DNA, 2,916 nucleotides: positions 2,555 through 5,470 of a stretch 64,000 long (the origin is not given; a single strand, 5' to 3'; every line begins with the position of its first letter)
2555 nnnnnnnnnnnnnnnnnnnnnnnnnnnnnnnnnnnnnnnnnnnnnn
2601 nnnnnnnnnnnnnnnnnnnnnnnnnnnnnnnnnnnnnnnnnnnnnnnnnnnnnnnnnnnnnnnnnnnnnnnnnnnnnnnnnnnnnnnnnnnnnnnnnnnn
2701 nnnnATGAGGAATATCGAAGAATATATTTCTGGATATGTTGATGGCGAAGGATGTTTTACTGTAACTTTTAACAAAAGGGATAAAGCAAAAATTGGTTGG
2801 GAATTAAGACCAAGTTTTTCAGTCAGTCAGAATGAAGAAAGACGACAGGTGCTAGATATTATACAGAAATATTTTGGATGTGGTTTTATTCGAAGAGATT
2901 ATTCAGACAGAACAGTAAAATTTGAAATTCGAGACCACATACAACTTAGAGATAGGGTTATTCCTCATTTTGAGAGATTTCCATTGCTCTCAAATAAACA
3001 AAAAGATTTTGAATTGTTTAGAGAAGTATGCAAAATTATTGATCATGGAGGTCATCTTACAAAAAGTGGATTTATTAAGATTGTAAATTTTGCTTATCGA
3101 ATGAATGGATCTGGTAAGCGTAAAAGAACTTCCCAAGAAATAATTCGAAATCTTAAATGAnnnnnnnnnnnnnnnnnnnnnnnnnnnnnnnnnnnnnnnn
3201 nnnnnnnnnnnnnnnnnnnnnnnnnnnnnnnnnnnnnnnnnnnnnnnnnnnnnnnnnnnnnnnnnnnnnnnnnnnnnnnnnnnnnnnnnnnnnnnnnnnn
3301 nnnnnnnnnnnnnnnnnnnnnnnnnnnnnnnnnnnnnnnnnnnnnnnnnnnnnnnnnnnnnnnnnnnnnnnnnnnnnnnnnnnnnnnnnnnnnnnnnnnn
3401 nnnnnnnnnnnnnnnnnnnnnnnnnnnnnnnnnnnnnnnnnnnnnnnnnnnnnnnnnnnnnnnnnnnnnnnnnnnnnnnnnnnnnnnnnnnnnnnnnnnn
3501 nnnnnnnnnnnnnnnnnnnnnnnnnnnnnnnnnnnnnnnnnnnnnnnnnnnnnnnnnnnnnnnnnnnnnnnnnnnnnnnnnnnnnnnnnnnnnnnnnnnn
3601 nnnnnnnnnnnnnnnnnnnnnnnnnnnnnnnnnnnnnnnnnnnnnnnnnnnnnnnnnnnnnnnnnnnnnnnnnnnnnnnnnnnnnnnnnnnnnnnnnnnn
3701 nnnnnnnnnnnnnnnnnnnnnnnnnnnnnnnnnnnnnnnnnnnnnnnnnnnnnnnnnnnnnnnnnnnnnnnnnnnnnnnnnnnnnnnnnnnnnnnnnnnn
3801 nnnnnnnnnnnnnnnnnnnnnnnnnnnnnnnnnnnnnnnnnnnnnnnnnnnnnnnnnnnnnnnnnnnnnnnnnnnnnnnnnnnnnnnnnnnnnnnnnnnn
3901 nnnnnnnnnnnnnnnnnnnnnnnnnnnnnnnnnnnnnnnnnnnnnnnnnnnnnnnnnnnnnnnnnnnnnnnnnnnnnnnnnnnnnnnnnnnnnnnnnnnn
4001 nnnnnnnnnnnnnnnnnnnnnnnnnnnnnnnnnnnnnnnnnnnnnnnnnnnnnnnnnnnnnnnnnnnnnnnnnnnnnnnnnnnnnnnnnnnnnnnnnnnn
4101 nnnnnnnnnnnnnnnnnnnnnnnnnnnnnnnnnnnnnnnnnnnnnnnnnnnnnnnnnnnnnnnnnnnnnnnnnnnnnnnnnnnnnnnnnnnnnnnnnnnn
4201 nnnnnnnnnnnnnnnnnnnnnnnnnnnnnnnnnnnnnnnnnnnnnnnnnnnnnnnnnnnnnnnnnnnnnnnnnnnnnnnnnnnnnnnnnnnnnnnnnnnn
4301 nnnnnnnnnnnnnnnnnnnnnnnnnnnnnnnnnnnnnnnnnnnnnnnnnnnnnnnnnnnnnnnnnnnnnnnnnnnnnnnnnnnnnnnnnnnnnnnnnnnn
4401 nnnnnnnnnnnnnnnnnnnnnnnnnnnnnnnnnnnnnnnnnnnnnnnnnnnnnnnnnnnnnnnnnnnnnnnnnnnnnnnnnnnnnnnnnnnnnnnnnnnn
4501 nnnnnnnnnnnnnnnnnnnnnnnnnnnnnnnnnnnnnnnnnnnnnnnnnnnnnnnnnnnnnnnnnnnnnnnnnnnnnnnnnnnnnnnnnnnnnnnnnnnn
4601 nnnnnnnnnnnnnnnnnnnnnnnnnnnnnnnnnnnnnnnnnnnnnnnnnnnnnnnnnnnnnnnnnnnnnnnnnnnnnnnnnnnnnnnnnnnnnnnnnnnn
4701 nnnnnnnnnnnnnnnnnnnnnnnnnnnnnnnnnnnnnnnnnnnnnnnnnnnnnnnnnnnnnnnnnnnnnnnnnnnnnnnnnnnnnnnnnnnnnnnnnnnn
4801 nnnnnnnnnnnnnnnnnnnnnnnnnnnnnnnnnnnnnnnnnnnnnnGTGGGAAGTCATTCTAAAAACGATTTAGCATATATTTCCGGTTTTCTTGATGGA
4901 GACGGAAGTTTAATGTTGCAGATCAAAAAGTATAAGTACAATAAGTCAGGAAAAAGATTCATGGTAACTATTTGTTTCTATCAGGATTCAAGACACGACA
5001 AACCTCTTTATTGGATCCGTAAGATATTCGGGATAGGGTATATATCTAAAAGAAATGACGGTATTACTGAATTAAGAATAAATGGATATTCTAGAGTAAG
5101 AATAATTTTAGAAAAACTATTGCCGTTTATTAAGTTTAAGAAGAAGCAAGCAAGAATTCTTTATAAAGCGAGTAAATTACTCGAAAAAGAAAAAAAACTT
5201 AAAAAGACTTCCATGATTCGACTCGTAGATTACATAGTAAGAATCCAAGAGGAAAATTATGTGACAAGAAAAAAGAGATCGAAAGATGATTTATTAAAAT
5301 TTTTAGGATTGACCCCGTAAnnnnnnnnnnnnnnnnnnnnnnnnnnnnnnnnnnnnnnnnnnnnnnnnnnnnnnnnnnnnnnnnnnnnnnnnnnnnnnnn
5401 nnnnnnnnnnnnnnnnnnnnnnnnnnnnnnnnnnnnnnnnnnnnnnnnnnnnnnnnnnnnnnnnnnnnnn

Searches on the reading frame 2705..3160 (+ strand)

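Call 91: search_protein_families(library=pfam, proteins=[window:2705-3160:+], max_evalue=0.001)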
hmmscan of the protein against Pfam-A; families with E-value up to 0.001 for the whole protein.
window:2705-3160:+ (151 aa): 1 family
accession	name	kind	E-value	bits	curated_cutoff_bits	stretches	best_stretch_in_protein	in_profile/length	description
PF00961.24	LAGLIDADG_1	-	5.7e-27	95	23.1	1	8-109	1-102/102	LAGLIDADG endonuclease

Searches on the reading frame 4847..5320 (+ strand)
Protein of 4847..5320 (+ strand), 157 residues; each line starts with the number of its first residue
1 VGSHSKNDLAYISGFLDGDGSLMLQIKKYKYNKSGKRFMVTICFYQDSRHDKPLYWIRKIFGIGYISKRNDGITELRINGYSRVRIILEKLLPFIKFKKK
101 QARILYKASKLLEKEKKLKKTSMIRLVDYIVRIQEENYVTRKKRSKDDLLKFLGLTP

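Call 91: search_protein_families(library=pfam, proteins=[window:4847-5320:+], max_evalue=0.001)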
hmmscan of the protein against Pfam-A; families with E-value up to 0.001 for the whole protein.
window:4847-5320:+ (157 aa): 1 family
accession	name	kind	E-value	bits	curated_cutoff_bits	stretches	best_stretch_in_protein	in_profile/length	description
PF00961.24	LAGLIDADG_1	-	1.2e-09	39.4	23.1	1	12-100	1-91/102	LAGLIDADG endonuclease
